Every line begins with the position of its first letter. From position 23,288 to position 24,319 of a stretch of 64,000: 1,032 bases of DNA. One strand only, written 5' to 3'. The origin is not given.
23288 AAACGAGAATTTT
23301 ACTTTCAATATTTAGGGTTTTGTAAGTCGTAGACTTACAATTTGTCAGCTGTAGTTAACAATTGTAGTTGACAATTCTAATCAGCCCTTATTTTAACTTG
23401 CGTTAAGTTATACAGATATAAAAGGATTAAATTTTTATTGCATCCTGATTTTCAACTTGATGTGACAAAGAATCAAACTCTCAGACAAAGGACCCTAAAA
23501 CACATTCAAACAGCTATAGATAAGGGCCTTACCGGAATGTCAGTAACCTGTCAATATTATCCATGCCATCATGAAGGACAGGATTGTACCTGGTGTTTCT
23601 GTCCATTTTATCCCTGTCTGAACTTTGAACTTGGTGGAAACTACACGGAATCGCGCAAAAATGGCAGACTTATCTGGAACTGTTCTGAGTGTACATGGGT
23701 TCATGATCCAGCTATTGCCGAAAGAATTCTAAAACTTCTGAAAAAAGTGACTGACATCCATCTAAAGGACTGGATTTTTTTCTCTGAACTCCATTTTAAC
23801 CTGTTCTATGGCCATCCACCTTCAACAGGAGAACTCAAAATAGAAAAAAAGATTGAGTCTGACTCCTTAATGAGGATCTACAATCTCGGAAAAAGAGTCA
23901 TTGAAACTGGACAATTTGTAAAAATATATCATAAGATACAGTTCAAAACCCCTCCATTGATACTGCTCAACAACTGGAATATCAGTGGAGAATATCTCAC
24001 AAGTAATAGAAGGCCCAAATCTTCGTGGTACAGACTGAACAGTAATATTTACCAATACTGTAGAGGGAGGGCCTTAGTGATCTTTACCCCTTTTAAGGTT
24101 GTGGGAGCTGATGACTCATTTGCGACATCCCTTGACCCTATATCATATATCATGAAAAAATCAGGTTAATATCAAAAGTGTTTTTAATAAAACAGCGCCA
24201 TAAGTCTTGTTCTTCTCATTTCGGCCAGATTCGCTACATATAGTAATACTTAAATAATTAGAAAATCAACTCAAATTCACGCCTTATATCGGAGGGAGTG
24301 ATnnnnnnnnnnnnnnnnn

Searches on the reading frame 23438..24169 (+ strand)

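Call 28: search_protein_families(library=pfam, proteins=[window:23438-24169:+], max_evalue=0.01)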
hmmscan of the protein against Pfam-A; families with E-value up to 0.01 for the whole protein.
window:23438-24169:+ (243 aa): 1 family
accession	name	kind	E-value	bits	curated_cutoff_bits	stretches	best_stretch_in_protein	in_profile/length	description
PF04071.17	zf-like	-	8.6e-23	80.5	27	1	36-107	8-77/82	Cysteine-rich small domain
